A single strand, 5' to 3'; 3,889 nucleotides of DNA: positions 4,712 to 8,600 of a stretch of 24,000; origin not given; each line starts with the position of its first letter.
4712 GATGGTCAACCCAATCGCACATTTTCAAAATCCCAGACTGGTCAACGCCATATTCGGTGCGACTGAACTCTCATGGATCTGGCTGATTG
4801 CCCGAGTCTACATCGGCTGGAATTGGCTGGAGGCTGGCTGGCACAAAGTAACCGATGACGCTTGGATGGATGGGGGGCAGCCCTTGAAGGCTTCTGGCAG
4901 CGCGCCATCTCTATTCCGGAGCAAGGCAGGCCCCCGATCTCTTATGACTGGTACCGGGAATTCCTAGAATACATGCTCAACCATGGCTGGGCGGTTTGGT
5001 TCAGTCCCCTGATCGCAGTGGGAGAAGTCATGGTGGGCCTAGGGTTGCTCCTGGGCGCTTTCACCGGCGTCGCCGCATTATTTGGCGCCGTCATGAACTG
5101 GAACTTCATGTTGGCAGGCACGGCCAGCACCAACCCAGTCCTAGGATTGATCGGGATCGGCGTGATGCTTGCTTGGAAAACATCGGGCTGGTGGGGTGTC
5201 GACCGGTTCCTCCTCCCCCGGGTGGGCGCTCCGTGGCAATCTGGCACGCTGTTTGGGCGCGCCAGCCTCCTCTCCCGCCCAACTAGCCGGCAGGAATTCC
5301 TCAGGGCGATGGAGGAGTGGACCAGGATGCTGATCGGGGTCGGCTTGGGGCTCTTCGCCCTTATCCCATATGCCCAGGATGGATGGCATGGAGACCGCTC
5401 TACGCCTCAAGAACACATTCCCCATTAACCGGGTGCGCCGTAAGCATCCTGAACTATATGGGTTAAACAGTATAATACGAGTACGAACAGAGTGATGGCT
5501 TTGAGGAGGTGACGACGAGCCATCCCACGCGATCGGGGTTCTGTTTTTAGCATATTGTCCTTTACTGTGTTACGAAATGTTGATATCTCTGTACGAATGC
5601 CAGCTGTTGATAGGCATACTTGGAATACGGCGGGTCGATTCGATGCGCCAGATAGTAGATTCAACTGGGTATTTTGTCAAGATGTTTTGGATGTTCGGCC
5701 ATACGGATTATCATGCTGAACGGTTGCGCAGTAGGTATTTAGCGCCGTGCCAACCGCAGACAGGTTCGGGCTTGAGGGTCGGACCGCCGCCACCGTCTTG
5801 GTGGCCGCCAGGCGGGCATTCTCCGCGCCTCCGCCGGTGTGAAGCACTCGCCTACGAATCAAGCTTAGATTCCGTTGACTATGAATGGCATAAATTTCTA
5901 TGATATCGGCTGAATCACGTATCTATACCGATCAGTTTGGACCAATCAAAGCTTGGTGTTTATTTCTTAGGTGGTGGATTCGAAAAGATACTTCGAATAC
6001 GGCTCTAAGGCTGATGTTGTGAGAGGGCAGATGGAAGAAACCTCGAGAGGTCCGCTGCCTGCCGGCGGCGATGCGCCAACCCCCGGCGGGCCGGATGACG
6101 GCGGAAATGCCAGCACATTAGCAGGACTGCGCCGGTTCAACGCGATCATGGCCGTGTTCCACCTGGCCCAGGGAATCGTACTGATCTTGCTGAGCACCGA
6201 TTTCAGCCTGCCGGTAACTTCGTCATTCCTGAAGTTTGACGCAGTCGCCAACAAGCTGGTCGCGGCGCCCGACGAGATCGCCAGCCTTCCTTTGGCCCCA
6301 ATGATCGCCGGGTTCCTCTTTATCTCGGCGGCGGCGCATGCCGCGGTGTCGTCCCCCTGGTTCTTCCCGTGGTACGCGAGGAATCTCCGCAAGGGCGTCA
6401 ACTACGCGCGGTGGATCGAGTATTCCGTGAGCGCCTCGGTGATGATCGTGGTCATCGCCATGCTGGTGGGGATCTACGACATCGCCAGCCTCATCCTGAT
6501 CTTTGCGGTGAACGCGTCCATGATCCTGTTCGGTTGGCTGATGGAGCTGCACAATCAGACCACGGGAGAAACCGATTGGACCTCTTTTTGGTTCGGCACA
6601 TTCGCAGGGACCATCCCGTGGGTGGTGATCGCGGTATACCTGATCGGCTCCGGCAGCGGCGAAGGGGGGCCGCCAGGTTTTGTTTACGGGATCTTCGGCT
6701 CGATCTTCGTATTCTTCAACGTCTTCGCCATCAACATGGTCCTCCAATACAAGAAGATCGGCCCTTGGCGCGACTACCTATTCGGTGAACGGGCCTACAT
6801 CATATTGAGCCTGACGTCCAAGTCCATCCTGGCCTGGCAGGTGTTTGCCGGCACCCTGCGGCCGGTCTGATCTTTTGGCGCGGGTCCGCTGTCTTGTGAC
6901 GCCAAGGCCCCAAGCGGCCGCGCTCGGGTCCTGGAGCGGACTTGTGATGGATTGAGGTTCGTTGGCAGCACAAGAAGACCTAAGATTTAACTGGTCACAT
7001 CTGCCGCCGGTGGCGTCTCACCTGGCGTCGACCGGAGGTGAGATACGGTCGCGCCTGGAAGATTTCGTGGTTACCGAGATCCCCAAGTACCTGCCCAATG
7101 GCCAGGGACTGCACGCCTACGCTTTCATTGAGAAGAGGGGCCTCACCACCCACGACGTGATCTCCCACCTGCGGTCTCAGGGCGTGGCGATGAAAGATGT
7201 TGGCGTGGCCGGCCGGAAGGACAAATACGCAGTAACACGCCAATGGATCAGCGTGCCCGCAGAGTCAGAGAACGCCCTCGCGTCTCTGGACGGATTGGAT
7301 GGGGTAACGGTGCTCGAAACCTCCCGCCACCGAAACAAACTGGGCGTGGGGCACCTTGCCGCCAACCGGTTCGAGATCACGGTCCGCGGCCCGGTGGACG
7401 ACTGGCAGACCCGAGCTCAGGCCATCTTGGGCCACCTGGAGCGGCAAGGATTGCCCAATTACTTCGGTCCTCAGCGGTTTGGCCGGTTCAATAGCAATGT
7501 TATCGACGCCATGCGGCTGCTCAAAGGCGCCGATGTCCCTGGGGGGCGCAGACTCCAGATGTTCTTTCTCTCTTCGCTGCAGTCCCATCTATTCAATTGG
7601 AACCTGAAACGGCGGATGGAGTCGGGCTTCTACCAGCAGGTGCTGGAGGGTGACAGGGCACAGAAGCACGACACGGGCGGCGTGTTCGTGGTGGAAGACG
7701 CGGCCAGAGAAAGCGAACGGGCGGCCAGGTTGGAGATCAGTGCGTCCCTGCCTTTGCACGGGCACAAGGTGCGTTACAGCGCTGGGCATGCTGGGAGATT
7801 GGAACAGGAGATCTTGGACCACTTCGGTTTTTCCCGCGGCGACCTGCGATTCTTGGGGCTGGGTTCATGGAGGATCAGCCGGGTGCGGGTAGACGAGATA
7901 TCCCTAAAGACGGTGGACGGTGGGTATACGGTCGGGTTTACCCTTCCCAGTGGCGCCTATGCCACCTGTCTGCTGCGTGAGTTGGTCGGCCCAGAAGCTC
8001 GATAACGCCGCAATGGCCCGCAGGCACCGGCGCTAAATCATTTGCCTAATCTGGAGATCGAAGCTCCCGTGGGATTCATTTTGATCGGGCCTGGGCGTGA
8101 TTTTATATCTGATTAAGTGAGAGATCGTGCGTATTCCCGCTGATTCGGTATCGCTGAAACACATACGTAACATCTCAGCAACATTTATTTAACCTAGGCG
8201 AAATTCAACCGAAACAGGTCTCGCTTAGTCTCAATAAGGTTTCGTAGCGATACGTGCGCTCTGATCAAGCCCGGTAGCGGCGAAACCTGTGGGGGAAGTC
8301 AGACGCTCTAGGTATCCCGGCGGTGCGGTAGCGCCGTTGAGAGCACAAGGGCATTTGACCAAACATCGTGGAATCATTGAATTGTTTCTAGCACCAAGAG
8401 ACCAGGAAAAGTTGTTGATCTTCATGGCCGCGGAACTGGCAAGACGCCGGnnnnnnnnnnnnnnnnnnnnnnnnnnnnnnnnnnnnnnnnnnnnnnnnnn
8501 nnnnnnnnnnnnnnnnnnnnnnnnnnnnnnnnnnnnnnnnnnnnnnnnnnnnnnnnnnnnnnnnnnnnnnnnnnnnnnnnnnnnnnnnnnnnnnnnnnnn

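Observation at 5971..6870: Heliorhodopsin gene with all signature residues and a long Pro/Gly/Asp-rich N-terminal tail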

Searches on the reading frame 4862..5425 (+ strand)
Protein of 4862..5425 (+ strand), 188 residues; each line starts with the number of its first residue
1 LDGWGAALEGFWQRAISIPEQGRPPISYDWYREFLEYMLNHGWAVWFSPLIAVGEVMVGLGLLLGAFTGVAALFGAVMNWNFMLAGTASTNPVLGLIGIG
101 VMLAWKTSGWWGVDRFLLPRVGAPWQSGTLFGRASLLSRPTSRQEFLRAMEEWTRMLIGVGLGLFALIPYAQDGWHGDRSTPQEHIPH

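Call 7: search_protein_families(library=pfam, proteins=[window:4862-5425:+], max_evalue=0.001)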
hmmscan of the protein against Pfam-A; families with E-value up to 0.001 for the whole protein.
window:4862-5425:+ (188 aa): 2 families
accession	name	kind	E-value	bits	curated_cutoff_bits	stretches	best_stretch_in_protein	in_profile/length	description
PF07681.17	DoxX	-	1.1e-05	26.4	23.6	1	30-79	25-76/85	DoxX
PF04173.18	DoxD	-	2e-05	25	22.7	1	32-122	51-149/167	TQO small subunit DoxD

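Call 50: search_protein_families(library=ncbifam, proteins=[window:4862-5425:+], max_evalue=0.00001)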
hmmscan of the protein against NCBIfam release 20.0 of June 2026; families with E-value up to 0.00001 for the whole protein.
window:4862-5425:+ (188 aa): 0 families

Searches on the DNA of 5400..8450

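Call 35: search_rna_families(source=window, start=5400, end=8450, threshold=evalue, max_evalue=1)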
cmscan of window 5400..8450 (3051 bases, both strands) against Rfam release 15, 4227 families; matches with E-value up to 1: 1.
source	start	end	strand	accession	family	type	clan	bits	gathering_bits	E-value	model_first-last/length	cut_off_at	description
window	6179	6276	-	RF01016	mir-584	Gene; miRNA;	-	24.1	80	0.098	1-97/97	no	mir-584 microRNA precursor family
